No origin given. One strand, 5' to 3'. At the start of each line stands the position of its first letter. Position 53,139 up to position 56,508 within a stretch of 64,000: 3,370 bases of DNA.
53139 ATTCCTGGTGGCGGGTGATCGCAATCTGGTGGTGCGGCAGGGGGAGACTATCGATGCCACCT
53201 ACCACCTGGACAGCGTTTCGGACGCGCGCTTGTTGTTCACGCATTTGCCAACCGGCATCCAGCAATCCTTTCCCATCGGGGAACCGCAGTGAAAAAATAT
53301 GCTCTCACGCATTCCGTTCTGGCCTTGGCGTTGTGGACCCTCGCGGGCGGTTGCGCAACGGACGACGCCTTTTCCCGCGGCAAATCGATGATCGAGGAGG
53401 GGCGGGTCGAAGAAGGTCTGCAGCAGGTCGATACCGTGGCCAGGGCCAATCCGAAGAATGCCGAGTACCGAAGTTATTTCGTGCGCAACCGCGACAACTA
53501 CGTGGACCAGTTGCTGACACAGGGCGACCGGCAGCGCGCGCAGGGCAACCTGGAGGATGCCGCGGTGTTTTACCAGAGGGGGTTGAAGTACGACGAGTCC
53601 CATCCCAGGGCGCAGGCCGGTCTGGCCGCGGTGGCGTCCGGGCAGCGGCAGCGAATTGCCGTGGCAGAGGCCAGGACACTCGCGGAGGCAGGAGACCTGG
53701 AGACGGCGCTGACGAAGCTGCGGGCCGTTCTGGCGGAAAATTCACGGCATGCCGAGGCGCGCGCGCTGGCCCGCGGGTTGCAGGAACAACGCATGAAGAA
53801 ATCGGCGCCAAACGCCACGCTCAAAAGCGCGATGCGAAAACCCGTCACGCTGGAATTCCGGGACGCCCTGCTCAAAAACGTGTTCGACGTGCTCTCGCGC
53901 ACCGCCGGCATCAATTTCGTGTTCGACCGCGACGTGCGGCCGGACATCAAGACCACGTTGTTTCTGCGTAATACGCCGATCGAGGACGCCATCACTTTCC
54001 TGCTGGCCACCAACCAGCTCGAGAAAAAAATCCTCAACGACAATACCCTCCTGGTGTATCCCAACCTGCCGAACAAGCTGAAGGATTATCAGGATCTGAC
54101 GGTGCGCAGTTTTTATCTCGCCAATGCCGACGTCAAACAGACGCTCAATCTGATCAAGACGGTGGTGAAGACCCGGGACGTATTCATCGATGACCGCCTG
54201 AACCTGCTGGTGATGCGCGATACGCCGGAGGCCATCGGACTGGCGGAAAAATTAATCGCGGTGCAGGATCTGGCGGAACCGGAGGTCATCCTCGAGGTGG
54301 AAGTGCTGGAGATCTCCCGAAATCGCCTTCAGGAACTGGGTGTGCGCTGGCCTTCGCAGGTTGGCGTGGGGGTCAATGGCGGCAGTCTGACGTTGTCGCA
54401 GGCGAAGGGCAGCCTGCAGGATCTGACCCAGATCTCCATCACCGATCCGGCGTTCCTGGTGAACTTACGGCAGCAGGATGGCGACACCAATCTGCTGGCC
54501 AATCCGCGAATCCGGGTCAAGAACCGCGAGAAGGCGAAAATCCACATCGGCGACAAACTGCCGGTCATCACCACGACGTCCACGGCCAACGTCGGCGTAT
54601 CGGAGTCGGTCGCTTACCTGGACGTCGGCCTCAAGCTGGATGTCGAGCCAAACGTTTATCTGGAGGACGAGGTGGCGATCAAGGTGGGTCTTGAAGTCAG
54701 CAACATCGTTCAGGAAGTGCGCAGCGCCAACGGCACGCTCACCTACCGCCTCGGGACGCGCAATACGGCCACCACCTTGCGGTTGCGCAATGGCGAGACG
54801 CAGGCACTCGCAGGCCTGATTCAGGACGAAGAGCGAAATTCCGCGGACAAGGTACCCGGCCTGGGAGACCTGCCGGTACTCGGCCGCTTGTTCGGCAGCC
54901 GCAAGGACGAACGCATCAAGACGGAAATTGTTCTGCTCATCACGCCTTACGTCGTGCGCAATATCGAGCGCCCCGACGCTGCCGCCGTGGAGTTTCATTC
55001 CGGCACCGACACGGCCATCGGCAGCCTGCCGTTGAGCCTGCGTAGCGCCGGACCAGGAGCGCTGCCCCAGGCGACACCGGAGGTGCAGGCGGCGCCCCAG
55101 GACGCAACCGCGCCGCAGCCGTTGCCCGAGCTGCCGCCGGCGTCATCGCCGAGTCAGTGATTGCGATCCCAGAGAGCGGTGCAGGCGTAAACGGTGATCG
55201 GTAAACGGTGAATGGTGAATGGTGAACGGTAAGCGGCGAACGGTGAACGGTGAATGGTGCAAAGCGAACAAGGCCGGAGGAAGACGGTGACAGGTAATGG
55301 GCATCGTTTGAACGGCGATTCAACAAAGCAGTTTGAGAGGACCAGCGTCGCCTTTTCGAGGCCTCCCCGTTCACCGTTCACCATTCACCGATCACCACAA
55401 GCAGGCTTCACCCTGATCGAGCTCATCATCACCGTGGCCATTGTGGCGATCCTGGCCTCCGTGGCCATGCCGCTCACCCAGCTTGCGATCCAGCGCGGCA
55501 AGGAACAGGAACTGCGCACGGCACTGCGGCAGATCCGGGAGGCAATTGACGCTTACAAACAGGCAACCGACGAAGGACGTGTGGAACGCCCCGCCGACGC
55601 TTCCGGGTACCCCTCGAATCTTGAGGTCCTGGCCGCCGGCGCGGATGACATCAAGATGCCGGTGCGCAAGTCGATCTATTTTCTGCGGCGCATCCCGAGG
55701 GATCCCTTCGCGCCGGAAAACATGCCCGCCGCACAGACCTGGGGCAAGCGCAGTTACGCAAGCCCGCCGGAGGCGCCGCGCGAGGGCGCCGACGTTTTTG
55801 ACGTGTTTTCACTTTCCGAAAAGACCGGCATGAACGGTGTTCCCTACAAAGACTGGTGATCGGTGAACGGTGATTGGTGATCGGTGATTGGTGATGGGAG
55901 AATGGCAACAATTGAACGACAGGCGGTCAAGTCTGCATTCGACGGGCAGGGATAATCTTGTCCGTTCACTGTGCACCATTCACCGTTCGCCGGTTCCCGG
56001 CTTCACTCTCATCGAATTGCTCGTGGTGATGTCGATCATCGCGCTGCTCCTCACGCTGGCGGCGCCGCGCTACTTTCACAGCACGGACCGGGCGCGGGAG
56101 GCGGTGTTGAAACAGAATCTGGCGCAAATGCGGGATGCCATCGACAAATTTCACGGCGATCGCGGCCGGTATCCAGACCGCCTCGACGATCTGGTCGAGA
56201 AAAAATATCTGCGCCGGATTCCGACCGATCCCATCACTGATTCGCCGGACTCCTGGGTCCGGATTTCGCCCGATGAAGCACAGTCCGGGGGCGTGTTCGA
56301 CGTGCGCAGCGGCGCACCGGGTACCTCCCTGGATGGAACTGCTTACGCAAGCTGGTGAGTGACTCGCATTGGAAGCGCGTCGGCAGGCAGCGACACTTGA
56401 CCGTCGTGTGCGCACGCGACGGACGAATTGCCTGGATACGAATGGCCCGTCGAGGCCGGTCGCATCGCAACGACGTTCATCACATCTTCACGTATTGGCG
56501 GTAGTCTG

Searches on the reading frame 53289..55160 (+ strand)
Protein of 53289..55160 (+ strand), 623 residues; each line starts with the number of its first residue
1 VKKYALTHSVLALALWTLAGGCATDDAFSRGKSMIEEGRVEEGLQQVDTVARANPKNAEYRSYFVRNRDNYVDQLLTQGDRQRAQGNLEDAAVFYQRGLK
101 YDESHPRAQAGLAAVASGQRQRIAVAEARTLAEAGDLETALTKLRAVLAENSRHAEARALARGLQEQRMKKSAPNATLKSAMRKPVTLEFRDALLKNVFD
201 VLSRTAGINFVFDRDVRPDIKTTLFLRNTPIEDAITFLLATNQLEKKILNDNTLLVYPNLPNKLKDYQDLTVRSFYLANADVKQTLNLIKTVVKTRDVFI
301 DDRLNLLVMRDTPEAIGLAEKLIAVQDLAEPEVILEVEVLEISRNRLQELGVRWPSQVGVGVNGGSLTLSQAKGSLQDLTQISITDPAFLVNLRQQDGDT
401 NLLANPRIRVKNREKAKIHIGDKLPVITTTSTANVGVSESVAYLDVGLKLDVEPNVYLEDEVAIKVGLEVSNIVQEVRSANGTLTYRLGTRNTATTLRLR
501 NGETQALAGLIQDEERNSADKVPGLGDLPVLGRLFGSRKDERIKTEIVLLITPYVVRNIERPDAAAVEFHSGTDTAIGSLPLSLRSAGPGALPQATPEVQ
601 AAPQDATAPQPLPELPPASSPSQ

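Call 3: search_protein_families(library=ncbifam, proteins=[window:53289-55160:+], max_evalue=0.01)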
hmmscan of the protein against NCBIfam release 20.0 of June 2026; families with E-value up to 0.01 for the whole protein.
window:53289-55160:+ (623 aa): 11 families
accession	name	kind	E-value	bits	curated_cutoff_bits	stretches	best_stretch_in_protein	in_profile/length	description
TIGR02517.1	type_II_gspD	equivalog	7e-48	163.5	351.35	1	132-560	244-594/600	type II secretion system secretin GspD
TIGR02515.1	IV_pilus_PilQ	subfamily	5.7e-47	160.7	284.35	2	392-556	266-427/428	type IV pilus secretin PilQ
NF010083.0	PRK13568.1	equivalog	1.3e-32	113.1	554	1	176-557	18-418/419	DNA uptake porin HofQ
TIGR02519.1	pilus_MshL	equivalog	2e-31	109.1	250.2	1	300-556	3-290/290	pilus (MSHA type) biogenesis protein MshL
TIGR02516.1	type_III_yscC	equivalog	4.7e-23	81.5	238.45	1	298-557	201-462/463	type III secretion system outer membrane ring subunit SctC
NF007851.2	PRK10560.1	exception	5.4e-23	81.5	598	1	183-556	21-409/412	DNA uptake porin HofQ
NF042912.1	Amuc_1098_fam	equivalog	3.3e-22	78.4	750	3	490-556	730-796/805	Amuc_1098 family type IV pilus outer membrane protein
NF011873.0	PRK15346.1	equivalog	4.1e-18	65.3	524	1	300-552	240-490/499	EscC/YscC/HrcC family type III secretion system outer membrane ring protein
TIGR02520.1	pilus_B_mal_scr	equivalog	5.1e-10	38.5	287.65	1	306-554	247-512/513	PilN family type IVB pilus formation outer membrane protein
NF040658.1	Myxo_OME_TraC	equivalog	8.3e-07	28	500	1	7-167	16-172/602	outer membrane exchange accessory lipoprotein TraC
TIGR02917.1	PEP_TPR_lipo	equivalog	0.0016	16.4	312.2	1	77-174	606-705/899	XrtA/PEP-CTERM system TPR-repeat protein PrsT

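Call 4: search_protein_families(library=pfam, proteins=[window:53289-55160:+], max_evalue=0.01)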
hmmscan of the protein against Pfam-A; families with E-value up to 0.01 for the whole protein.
window:53289-55160:+ (623 aa): 10 families
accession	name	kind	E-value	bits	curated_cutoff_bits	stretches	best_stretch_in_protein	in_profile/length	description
PF00263.26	Secretin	-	2.8e-41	141.4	27.5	1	395-557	3-169/169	Bacterial type II and III secretion system protein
PF07660.19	STN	-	2.3e-07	30.9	28.4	1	208-258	1-51/52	Secretin and TonB N terminus short domain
PF03958.22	Secretin_N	-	4.7e-07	30.4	28.2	1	272-330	1-67/69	Bacterial type II/III secretion system short domain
PF14559.12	TPR_19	-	1.2e-06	29.2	25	0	131-162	1-33/68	Tetratricopeptide repeat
PF07719.23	TPR_2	-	1.8e-05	24.9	27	0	76-104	5-33/34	Tetratricopeptide repeat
PF13414.12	TPR_11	-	5.6e-05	23.2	26.8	1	79-115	1-37/42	TPR repeat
PF13432.12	TPR_16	-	0.00031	21.6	32.7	0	76-115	1-40/65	Tetratricopeptide repeat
PF17874.7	TPR_MalT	-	0.00061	19.6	45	1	73-160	81-161/336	MalT-like TPR region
PF25058.1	ARM_TT21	-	0.00065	20.1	27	0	118-159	91-132/155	Tetratricopeptide repeat protein 21 ARM repeat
PF16344.10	FecR_C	-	0.0094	16.4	24.4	0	188-253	2-67/70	FecR, C-terminal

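Call 65: search_solved_structures(query=window:53289-55160:+, max_evalue=0.00001)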
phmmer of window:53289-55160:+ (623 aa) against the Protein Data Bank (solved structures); distinct sequences matched with E-value up to 0.00001: 22.
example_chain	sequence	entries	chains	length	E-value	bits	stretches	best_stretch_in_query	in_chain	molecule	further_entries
9sh1_A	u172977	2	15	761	1.1e-27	100.1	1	395-556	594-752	Type IV pilus biogenesis and competence protein PilQ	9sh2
6w6m_A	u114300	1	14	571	5.2e-27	97.9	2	393-556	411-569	Type IV pilus secretin PilQ family protein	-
4av2_A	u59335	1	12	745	2.2e-24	89.3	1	395-556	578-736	TYPE IV PILUS BIOGENESIS AND COMPETENCE PROTEIN PILQ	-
8jvb_A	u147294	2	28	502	1.2e-23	86.8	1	363-622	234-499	Type II and III secretion system protein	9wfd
6hcg_A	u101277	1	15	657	5.1e-23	84.7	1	247-561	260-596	Type II secretion system protein D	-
6i1y_A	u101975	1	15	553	5.5e-23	84.6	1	384-560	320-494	General secretion pathway protein GspD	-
9k8v_A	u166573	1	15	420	9.4e-23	83.9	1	367-560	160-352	General secretion pathway protein D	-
5wln_G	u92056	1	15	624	1.4e-22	83.2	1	300-559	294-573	Type II secretion system protein D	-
5wq8_A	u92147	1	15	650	2.3e-22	82.6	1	367-560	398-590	Type II secretion system protein D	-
5wq9_A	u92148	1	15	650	1.5e-21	79.9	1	367-560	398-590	Type II secretion system protein D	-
6i1x_A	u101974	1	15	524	7.1e-21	77.6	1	389-558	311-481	Type II secretion system protein D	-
5wq7_A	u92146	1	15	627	6.2e-20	74.5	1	396-558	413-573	Putative type II secretion system protein D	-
6ve2_A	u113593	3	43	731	5.7e-19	71.4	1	392-558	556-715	Fimbrial assembly protein PilQ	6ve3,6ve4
9x0w_A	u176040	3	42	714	8.3e-19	70.8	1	392-558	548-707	Fimbrial assembly protein PilQ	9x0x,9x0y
3jc8_Qa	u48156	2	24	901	3.4e-18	68.8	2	170-366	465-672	PilQ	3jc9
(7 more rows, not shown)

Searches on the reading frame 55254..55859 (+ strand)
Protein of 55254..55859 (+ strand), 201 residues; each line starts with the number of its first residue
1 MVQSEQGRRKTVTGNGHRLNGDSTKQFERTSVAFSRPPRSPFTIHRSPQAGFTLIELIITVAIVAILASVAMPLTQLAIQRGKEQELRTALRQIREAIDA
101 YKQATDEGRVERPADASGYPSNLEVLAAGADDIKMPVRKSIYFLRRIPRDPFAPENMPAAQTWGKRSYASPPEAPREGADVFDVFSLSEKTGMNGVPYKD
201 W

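Call 3: search_protein_families(library=ncbifam, proteins=[window:55254-55859:+], max_evalue=0.01)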
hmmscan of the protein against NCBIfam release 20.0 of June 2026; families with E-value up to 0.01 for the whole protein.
window:55254-55859:+ (201 aa): 12 families
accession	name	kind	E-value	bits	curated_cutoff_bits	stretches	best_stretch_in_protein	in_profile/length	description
TIGR01710.1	typeII_sec_gspG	equivalog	1.5e-08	34.8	88.85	1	51-154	2-97/134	type II secretion system major pseudopilin GspG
TIGR02532.1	IV_pilin_GFxxxE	domain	6e-08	32.2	16.3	1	49-72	1-24/24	prepilin-type N-terminal cleavage/methylation domain-containing protein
NF007862.0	PRK10574.1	equivalog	1.1e-07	32.1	138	1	48-107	3-55/145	prepilin peptidase-dependent pilin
NF041775.1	typeIV_PilA_Myxo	equivalog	6e-07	29.6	400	1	50-99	11-60/214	type IV pilin protein PilA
TIGR01708.2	typeII_sec_gspH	equivalog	2.3e-05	24.4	80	1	49-103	1-52/169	type II secretion system minor pseudopilin GspH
NF041013.1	T4P_ComGE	equivalog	2.4e-05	24.4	49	1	51-106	5-61/83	competence type IV pilus minor pilin ComGE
NF041002.1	pilin_ComGF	equivalog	0.00058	20.1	80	1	49-97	1-55/139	competence type IV pilus minor pilin ComGF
NF007800.0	PRK10506.1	equivalog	0.0019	18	158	1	48-99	7-55/163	prepilin peptidase-dependent protein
TIGR02596.1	TIGR02596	subfamily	0.0028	17.8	70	1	52-96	1-42/196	Verru_Chthon cassette protein D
TIGR02599.1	TIGR02599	subfamily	0.0038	16.5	256.5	1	51-101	1-52/361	Verru_Chthon cassette protein C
TIGR01711.1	gspJ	equivalog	0.0053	16.6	64.85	1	50-83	1-34/192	type II secretion system minor pseudopilin GspJ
NF038303.1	EPS_HpsB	equivalog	0.0079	16.2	150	1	49-79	2-32/211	hormogonium polysaccharide secretion pseudopilin HpsB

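Call 4: search_protein_families(library=pfam, proteins=[window:55254-55859:+], max_evalue=0.01)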
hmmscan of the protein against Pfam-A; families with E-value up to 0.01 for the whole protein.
window:55254-55859:+ (201 aa): 1 family
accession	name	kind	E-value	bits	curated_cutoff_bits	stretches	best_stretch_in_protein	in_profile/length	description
PF07963.17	N_methyl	-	7.8e-09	35.2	21.2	1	47-72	2-27/27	Prokaryotic N-terminal methylation motif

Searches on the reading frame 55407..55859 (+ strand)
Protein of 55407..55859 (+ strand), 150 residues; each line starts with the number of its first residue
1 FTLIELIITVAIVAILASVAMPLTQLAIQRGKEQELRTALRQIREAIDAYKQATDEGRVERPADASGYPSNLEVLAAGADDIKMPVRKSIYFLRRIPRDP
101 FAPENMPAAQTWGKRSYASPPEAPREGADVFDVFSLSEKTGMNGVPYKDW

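Call 76: find_homologous_proteins(query=window:55407-55859:+, max_evalue=1e-10)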
Query window:55407-55859:+ (150 aa): 7998 proteins with E <= 1e-10 among 8000 candidates; the best 120 are listed.
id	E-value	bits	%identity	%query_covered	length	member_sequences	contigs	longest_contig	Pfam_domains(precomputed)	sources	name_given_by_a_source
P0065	4.5e-92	324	100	100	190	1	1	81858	PF07963.18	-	-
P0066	9.9e-79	280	85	100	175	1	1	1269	PF07963.18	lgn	-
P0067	2.6e-75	269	81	100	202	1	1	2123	PF07963.18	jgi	jgi:general secretion pathway protein G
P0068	5.2e-75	268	81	100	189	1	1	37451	PF07963.18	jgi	jgi:general secretion pathway protein G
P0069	3.1e-73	262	79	100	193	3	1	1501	PF07963.18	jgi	jgi:general secretion pathway protein G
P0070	3.4e-73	262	79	100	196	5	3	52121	PF07963.18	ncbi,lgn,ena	ncbi:MAG TPA: type II secretion system protein [Burkholderiales bacterium]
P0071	3.5e-73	262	81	100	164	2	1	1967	PF07963.18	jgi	jgi:general secretion pathway protein G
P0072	4.1e-73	262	77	100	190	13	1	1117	PF07963.18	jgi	jgi:general secretion pathway protein G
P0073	6.1e-73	261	78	100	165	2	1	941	PF07963.18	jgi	jgi:general secretion pathway protein G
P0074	9.0e-73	261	76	100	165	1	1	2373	PF07963.18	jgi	jgi:general secretion pathway protein G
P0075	1.2e-72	261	77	100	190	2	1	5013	PF07963.18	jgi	jgi:general secretion pathway protein G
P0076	1.3e-72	260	78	100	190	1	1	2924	PF07963.18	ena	-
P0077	4.9e-72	259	77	100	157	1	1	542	PF07963.18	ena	-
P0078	6.8e-72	258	77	100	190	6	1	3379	PF07963.18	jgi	jgi:general secretion pathway protein G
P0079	8.6e-72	258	79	100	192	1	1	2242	PF07963.18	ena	-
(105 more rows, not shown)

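Call 77: find_encoding_contigs(protein=P0068, flank=10000, max_places=1)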
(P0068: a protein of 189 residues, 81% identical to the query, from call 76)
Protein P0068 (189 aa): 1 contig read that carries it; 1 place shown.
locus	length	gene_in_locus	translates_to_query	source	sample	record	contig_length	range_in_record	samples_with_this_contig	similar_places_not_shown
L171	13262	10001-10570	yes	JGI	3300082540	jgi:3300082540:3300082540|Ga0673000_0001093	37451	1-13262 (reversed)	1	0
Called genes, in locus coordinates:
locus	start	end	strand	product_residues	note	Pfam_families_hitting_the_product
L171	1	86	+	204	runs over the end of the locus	-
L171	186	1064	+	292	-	PF13145:Rotamase_2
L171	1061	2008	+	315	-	PF13795:HupE_UreJ_2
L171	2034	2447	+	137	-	-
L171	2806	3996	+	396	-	PF00482:T2SSF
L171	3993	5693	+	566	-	PF00437:T2SSE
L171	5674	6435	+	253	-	-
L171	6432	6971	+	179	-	PF05137:PilN (weak)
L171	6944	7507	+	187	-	PF10741:T2SSM_b (weak)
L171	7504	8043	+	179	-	-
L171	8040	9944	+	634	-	PF13428:TPR_14 (faint), PF07660:STN, PF03958:Secretin_N (weak), PF00263:Secretin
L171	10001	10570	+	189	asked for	PF07963:N_methyl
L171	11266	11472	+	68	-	-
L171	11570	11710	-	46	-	-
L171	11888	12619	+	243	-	-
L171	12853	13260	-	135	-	?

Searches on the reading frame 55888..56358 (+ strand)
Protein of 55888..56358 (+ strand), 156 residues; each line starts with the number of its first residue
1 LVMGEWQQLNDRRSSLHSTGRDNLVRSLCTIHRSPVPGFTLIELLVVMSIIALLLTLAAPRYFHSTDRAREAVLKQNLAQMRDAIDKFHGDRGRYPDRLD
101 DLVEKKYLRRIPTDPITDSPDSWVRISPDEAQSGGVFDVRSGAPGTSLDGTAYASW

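Call 6: search_protein_families(library=ncbifam, proteins=[window:55888-56358:+], max_evalue=0.01)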
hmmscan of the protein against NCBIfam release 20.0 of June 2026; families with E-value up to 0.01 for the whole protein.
window:55888-56358:+ (156 aa): 13 families
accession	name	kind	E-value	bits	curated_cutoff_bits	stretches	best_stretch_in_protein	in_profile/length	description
TIGR01710.1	typeII_sec_gspG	equivalog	6.7e-15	55.3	88.85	1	38-102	2-66/134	type II secretion system major pseudopilin GspG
TIGR02532.1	IV_pilin_GFxxxE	domain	3.5e-07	29.8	16.3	1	38-59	3-24/24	prepilin-type N-terminal cleavage/methylation domain-containing protein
NF041775.1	typeIV_PilA_Myxo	equivalog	4e-07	30.2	400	1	38-97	12-71/214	type IV pilin protein PilA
NF040999.1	pilin_ComGC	equivalog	5.4e-07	29.7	75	1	38-109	3-73/84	competence type IV pilus major pilin ComGC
NF007862.0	PRK10574.1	equivalog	4.3e-06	26.9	138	1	38-86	6-54/145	prepilin peptidase-dependent pilin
TIGR01708.2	typeII_sec_gspH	equivalog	1.2e-05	25.3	80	1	38-81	3-43/169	type II secretion system minor pseudopilin GspH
TIGR02596.1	TIGR02596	subfamily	2.5e-05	24.4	70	1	39-61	1-23/196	Verru_Chthon cassette protein D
NF041013.1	T4P_ComGE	equivalog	6.5e-05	22.9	49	1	37-80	4-47/83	competence type IV pilus minor pilin ComGE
NF007800.0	PRK10506.1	equivalog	0.0005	19.9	158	1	38-86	10-55/163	prepilin peptidase-dependent protein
TIGR02599.1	TIGR02599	subfamily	0.00058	19.2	256.5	1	38-67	1-30/361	Verru_Chthon cassette protein C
NF040982.1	ComGD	equivalog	0.0014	19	70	1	38-68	3-32/139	competence type IV pilus minor pilin ComGD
TIGR01711.1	gspJ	equivalog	0.0014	18.5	64.85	1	38-82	2-44/192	type II secretion system minor pseudopilin GspJ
TIGR01707.1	gspI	equivalog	0.0044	17.5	44.35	1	38-79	1-41/101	type II secretion system minor pseudopilin GspI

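Call 75: search_protein_families(library=pfam, proteins=[window:55888-56358:+], max_evalue=0.01)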
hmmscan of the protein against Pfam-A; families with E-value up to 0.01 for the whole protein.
window:55888-56358:+ (156 aa): 2 families
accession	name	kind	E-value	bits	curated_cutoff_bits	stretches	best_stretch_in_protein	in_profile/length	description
PF07963.17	N_methyl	-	9.7e-08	31.7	21.2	1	38-58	6-26/27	Prokaryotic N-terminal methylation motif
PF08334.16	T2SSG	-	0.0064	17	21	0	62-107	2-50/108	Type II secretion system (T2SS), protein G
